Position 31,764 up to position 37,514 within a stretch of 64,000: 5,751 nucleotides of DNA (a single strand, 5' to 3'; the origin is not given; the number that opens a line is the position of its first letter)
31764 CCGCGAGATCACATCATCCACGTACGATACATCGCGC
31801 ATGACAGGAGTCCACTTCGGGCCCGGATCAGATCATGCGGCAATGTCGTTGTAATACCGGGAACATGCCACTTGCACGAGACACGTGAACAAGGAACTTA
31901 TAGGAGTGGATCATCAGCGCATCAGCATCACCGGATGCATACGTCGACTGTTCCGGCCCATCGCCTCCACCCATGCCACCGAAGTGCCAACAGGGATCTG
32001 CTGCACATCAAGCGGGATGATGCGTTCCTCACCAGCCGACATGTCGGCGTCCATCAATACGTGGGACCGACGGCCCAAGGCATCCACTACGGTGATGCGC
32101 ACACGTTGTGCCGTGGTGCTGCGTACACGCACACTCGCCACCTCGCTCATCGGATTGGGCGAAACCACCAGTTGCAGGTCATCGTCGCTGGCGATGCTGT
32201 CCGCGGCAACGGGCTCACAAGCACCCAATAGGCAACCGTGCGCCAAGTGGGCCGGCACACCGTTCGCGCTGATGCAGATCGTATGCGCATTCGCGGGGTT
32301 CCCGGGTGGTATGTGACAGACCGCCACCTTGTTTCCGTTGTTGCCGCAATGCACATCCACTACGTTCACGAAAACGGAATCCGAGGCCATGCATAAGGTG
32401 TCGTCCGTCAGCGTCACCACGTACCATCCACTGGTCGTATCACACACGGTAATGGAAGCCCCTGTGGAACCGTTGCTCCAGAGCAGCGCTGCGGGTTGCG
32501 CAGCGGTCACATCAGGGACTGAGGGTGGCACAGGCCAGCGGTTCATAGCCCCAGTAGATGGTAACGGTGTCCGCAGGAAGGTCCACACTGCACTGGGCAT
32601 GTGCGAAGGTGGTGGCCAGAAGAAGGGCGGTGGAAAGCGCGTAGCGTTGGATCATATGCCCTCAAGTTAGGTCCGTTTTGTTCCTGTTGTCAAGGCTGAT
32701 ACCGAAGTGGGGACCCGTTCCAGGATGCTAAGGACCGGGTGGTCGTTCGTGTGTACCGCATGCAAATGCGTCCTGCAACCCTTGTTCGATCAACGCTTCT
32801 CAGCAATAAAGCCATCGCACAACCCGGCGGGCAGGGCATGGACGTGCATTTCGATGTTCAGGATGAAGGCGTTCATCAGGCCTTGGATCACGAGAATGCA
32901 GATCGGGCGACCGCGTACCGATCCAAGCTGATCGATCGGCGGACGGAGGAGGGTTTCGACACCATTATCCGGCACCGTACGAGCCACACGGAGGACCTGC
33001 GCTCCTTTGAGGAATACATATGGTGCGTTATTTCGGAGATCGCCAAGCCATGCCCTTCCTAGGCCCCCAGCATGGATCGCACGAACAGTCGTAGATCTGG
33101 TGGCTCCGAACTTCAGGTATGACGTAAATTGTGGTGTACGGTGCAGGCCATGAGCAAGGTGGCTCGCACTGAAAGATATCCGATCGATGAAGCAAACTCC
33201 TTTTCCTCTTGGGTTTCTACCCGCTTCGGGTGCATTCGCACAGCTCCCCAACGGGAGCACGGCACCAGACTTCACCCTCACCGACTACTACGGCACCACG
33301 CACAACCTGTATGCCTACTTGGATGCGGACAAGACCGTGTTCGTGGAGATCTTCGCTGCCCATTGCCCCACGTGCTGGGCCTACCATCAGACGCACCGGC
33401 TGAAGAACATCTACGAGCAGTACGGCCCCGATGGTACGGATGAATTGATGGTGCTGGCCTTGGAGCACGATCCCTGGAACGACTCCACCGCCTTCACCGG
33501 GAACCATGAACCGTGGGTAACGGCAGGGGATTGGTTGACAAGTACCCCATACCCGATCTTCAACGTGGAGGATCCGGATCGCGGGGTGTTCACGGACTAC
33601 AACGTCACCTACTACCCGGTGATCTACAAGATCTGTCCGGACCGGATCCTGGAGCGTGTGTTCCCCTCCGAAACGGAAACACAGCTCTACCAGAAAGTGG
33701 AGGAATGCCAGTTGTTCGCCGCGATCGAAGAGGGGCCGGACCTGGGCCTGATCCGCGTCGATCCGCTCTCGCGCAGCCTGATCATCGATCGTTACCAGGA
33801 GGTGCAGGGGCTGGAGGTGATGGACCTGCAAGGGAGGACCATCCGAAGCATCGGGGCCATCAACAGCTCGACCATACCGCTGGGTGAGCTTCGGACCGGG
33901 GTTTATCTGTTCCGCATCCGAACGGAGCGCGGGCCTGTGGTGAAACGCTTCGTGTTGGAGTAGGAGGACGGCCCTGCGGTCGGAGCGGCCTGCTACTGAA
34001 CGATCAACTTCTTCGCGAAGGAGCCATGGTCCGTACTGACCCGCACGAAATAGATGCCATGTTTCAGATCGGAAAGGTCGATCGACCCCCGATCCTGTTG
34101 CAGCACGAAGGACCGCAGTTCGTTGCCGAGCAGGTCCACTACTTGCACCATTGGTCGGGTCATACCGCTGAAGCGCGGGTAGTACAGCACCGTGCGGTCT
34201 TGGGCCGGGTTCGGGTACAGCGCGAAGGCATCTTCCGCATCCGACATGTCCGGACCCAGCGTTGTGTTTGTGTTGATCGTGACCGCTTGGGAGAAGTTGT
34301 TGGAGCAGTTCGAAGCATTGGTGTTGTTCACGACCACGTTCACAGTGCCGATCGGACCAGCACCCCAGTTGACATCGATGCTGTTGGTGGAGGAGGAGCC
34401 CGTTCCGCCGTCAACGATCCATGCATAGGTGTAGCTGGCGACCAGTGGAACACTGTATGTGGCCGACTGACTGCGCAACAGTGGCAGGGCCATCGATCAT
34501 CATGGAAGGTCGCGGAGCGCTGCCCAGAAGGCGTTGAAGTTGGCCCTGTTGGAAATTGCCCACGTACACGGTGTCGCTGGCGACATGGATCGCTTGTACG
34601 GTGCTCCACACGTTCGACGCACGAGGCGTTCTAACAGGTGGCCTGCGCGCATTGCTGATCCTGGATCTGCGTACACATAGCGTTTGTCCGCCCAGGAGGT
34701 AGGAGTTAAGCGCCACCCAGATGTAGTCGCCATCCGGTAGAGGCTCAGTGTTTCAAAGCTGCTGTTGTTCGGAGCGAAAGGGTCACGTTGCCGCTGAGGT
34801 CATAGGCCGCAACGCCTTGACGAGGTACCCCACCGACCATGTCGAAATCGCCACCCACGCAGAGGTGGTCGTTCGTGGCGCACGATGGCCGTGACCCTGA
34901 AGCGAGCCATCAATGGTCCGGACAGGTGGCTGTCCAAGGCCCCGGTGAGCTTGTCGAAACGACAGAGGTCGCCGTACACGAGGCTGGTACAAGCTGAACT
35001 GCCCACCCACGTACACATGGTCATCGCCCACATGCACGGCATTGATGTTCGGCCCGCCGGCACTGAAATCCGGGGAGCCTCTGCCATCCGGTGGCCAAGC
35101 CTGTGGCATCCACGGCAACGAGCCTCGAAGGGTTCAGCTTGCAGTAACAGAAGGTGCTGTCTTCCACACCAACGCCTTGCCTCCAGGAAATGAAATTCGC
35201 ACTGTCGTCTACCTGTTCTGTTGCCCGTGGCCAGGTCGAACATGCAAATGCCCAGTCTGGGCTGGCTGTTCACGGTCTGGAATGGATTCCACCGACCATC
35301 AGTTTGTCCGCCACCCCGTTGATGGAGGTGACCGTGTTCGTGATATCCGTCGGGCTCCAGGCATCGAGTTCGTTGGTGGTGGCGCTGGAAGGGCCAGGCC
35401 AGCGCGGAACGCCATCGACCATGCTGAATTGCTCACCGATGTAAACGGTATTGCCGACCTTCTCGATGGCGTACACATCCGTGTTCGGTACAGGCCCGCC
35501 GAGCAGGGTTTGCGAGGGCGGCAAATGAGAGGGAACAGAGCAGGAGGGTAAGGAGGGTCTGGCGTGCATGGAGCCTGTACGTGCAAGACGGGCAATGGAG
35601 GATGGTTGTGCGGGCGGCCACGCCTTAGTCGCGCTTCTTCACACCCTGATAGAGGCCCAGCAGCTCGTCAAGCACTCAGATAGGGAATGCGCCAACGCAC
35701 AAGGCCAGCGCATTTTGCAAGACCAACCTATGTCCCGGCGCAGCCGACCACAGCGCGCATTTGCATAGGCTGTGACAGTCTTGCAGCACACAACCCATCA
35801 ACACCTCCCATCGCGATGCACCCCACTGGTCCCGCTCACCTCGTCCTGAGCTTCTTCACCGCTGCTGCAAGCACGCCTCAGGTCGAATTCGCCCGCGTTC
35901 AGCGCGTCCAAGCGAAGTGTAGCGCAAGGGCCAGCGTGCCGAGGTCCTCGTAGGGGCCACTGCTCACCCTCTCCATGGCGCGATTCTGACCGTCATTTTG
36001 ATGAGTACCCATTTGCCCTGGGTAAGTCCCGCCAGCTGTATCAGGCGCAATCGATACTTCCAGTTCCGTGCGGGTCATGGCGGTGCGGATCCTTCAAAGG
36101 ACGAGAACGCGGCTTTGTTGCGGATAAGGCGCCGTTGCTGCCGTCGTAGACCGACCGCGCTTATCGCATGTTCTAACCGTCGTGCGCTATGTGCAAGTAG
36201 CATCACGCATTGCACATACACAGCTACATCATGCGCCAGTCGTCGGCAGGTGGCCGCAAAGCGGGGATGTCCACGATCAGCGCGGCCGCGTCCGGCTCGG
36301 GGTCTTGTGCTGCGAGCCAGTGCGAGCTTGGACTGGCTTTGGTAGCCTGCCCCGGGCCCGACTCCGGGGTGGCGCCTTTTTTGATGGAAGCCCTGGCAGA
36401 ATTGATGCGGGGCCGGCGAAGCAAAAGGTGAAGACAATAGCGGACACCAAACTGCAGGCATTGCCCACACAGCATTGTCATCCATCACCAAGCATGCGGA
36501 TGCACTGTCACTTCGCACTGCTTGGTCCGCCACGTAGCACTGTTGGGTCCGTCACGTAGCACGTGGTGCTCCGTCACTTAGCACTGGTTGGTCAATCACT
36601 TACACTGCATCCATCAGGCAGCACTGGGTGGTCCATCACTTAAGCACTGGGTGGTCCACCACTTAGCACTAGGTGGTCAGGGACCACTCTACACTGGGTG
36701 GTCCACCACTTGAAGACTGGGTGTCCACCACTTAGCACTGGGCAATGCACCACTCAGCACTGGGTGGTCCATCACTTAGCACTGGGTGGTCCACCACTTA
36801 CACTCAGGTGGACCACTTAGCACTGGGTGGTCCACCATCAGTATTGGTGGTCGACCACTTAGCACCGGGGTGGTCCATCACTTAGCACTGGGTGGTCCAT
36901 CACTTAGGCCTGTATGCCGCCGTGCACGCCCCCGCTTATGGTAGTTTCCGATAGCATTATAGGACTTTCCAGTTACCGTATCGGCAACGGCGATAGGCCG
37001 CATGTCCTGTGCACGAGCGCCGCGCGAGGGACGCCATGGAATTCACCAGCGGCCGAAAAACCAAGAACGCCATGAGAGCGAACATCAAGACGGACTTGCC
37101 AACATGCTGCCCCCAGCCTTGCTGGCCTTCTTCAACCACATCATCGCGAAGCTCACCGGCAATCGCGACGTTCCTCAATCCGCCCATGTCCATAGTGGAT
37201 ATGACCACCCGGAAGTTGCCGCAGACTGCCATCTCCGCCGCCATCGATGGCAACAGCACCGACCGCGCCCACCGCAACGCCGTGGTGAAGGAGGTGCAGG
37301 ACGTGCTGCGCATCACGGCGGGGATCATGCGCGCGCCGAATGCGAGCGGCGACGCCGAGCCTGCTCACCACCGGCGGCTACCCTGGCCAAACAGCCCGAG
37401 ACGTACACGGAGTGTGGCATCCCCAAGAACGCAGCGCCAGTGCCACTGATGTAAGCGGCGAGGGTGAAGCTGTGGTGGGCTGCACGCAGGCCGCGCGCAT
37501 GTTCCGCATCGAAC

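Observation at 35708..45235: Hairpin element (about 26-bp inverted-repeat arms, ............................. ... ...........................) present three times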

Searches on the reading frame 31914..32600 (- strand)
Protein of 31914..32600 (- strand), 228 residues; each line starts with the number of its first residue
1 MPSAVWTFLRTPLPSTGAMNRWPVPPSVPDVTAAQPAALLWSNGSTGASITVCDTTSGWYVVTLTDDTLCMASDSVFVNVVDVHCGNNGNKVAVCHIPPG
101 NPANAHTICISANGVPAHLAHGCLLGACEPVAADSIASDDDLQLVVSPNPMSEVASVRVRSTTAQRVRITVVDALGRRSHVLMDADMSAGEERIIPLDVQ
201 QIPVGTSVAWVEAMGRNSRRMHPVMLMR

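Call 25: search_protein_families(library=pfam, proteins=[window:31914-32600:-], max_evalue=0.01)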
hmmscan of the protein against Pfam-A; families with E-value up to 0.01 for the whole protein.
window:31914-32600:- (228 aa): 1 family
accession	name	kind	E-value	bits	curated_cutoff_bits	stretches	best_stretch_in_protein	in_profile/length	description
PF18962.6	Por_Secre_tail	-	0.00026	21.7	27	0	147-203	2-54/75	Secretion system C-terminal sorting domain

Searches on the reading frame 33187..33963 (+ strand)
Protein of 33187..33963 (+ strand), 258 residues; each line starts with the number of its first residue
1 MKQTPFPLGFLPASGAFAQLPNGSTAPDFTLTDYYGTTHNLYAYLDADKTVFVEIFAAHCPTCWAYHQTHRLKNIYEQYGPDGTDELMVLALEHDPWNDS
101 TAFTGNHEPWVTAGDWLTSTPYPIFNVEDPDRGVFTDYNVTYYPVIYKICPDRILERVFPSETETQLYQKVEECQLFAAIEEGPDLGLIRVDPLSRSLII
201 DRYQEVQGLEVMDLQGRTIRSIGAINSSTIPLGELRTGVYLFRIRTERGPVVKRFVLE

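Call 25: search_protein_families(library=pfam, proteins=[window:33187-33963:+], max_evalue=0.01)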
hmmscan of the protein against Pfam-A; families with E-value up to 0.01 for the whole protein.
window:33187-33963:+ (258 aa): 3 families
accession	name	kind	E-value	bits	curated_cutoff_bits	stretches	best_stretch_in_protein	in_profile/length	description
PF08534.16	Redoxin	-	8.5e-10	39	26.6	1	22-118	2-84/148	Redoxin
PF00578.27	AhpC-TSA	-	3.4e-08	33.9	26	1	23-154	2-120/124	AhpC/TSA family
PF18962.6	Por_Secre_tail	-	0.00022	21.9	27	1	206-256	22-74/75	Secretion system C-terminal sorting domain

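Call 26: find_encoding_contigs(protein=window:33187-33963:+, flank=10000, max_places=10)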
Protein window:33187-33963:+ (258 aa): no gene with exactly this product is on record in the collection.

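Call 32: find_homologous_proteins(query=window:33187-33963:+, max_evalue=1e-10)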
Query window:33187-33963:+ (258 aa): 273 proteins with E <= 1e-10 among 597 candidates; the best 120 are listed.
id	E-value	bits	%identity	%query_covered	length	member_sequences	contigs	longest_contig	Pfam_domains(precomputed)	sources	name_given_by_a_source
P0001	4.0e-165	566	95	100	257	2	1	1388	PF18962.8,PF08534.17,PF00578.28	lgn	-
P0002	2.7e-140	484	78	100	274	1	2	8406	PF18962.8,PF08534.17,PF00578.28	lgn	-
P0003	3.2e-135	468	78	100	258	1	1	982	PF08534.17,PF00578.28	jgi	jgi:cytochrome oxidase Cu insertion factor (SCO1/SenC/PrrC family)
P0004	1.0e-133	463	77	100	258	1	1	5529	PF08534.17,PF00578.28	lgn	-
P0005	1.5e-133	462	79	97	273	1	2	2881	PF08534.17,PF00578.28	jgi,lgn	jgi:hypothetical protein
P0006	1.6e-132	459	77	100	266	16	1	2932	PF08534.17,PF00578.28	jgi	-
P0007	4.3e-132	457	76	100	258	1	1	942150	PF08534.17,PF00578.28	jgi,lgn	jgi:cytochrome oxidase Cu insertion factor (SCO1/SenC/PrrC family)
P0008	1.4e-131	456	79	95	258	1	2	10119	PF18962.8,PF08534.17,PF00578.28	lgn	-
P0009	3.3e-131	455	78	93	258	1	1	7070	PF08534.17,PF00578.28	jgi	jgi:cytochrome oxidase Cu insertion factor (SCO1/SenC/PrrC family)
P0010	9.6e-131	453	76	100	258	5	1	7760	PF18962.8,PF08534.17,PF00578.28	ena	-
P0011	1.1e-130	453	74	100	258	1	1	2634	PF08534.17,PF00578.28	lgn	-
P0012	3.5e-130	451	73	100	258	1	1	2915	PF18962.8,PF08534.17,PF00578.28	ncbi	-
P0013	6.9e-130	450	74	100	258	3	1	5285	PF08534.17,PF00578.28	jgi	jgi:cytochrome oxidase Cu insertion factor (SCO1/SenC/PrrC family)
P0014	2.6e-128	445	74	100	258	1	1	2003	PF18962.8,PF08534.17,PF00578.28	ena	-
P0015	4.4e-128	444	74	100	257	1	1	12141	PF08534.17,PF00578.28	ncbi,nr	ncbi:MAG: redoxin family protein [Flavobacteriales bacterium]|nr:redoxin family protein [Flavobacter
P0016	1.6e-127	442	73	100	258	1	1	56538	PF18962.8,PF08534.17,PF00578.28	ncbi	-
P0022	4.4e-125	434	75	96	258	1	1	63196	PF18962.8,PF08534.17,PF00578.28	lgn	-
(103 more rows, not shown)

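Call 33: find_encoding_contigs(protein=P0007, flank=10000, max_places=3)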
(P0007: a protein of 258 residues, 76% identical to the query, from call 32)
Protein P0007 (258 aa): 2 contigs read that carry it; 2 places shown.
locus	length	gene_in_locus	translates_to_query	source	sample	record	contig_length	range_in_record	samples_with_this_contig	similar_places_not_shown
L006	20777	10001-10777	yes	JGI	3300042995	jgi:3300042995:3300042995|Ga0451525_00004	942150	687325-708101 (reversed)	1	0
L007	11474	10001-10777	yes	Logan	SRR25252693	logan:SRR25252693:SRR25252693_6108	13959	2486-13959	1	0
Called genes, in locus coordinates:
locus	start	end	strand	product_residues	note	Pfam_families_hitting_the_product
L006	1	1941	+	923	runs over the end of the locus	PF00521:DNA_topoisoIV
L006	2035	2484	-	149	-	PF05593:RHS_repeat (faint)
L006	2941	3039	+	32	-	-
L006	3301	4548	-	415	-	-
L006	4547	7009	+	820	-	PF08757:CotH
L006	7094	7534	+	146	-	PF01047:MarR, PF12802:MarR_2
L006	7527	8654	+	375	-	PF00089:Trypsin, PF13365:Trypsin_2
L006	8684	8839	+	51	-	-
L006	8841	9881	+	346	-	-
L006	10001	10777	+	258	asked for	PF00578:AhpC-TSA, PF08534:Redoxin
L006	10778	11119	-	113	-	PF18480:DUF5615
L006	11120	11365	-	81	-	PF04255:DUF433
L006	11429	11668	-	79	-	-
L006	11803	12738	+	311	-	PF20208:ARPP-1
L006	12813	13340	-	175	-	PF00300:His_Phos_1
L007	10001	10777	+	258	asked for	PF00578:AhpC-TSA, PF08534:Redoxin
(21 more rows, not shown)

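Call 34: find_encoding_contigs(protein=P0022, flank=10000, max_places=3)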
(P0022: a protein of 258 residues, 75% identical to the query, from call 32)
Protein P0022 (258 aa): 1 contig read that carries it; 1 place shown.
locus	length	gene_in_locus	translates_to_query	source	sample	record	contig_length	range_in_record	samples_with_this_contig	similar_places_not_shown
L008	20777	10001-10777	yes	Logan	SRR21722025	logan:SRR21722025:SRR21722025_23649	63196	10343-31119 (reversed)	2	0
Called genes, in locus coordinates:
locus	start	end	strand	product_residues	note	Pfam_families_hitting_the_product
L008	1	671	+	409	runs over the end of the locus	PF00145:DNA_methylase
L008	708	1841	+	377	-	PF00487:FA_desaturase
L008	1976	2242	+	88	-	PF04023:FeoA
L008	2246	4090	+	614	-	PF01926:MMR_HSR1, PF02421:FeoB_N, PF07670:Gate, PF07664:FeoB_C, PF07670:Gate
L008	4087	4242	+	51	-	-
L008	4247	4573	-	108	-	-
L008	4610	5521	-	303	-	-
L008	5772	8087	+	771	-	PF08757:CotH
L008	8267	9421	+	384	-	PF00561:Abhydrolase_1 (faint)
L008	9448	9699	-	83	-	PF00076:RRM_1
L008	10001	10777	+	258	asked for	PF00578:AhpC-TSA, PF08534:Redoxin, PF18962:Por_Secre_tail (weak)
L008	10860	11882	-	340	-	PF03572:Peptidase_S41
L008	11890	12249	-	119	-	PF00583:Acetyltransf_1 (weak), PF13302:Acetyltransf_3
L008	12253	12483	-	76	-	PF13302:Acetyltransf_3 (weak)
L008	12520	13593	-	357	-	PF07494:Reg_prop (faint)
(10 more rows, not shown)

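Call 35: find_encoding_contigs(protein=P0016, flank=10000, max_places=3)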
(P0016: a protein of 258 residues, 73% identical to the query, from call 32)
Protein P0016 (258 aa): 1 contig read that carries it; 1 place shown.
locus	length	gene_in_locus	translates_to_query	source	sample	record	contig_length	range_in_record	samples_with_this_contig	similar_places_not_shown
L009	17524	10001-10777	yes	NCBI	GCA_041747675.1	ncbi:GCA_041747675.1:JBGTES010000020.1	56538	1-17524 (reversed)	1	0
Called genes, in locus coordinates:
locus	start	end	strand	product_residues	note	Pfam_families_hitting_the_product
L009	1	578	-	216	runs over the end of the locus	PF00149:Metallophos (weak)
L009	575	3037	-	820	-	PF04851:ResIII (faint), PF00270:DEAD, PF00271:Helicase_C, PF19306:WHD_Lhr, PF08494:DEAD_assoc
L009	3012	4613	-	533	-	PF04675:DNA_ligase_A_N, PF01068:DNA_ligase_A_M, PF04679:DNA_ligase_A_C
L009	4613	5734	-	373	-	-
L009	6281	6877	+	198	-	PF00106:adh_short, PF13561:adh_short_C2, PF23441:SDR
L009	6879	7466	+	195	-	-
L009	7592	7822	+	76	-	PF04244:DPRP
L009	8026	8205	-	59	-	-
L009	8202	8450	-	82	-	-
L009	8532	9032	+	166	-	PF02469:Fasciclin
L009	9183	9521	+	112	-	PF13564:DoxX_2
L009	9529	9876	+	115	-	PF13564:DoxX_2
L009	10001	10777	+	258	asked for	PF00578:AhpC-TSA, PF08534:Redoxin, PF18962:Por_Secre_tail (weak)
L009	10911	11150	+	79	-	-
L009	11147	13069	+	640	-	-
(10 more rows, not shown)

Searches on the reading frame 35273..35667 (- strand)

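Call 42: search_protein_families(library=pfam, max_evalue=0.1, proteins=[window:35273-35638:-, window:35302-35667:-])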
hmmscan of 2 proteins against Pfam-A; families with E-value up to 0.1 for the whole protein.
window:35273-35638:- (122 aa): 0 families

window:35302-35667:- (122 aa): 1 family
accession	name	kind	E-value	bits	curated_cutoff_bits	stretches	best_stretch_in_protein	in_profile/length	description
PF00020.24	TNFR_c6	-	0.065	14.1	29.4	0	49-68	15-34/39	TNFR/NGFR cysteine-rich region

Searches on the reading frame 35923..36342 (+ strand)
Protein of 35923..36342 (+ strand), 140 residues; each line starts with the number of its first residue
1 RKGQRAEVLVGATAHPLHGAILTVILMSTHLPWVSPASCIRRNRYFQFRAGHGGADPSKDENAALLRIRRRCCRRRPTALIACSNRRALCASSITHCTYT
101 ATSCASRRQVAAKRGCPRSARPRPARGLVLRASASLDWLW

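Call 42: search_protein_families(library=pfam, max_evalue=0.1, proteins=[window:35923-36342:+])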
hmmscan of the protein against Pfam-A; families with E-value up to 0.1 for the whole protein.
window:35923-36342:+ (140 aa): 0 families

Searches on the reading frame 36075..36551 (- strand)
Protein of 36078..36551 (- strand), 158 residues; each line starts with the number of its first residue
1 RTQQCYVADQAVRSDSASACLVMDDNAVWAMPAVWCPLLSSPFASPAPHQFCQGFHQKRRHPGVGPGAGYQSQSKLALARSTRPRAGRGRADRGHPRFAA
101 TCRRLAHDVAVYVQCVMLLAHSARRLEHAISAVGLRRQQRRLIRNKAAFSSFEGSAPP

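Call 25: search_protein_families(library=pfam, proteins=[window:36075-36533:-], max_evalue=0.01)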
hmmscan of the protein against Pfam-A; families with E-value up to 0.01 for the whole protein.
window:36075-36533:- (152 aa): 0 families

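Call 42: search_protein_families(library=pfam, max_evalue=0.1, proteins=[window:36078-36551:-])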
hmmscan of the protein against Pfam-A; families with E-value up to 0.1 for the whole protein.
window:36078-36551:- (158 aa): 0 families

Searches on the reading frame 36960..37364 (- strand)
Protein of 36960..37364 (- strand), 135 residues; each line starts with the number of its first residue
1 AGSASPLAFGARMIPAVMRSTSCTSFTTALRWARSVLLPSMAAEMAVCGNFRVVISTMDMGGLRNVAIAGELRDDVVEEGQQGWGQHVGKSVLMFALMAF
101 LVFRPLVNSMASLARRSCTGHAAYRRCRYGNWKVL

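Call 42: search_protein_families(library=pfam, max_evalue=0.1, proteins=[window:36960-37364:-])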
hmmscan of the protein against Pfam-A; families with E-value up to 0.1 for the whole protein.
window:36960-37364:- (135 aa): 1 family
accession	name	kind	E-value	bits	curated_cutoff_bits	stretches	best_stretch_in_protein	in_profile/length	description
PF03427.18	CBM_19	-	0.017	15.5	20.1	0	109-134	22-47/61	Carbohydrate binding domain (family 19)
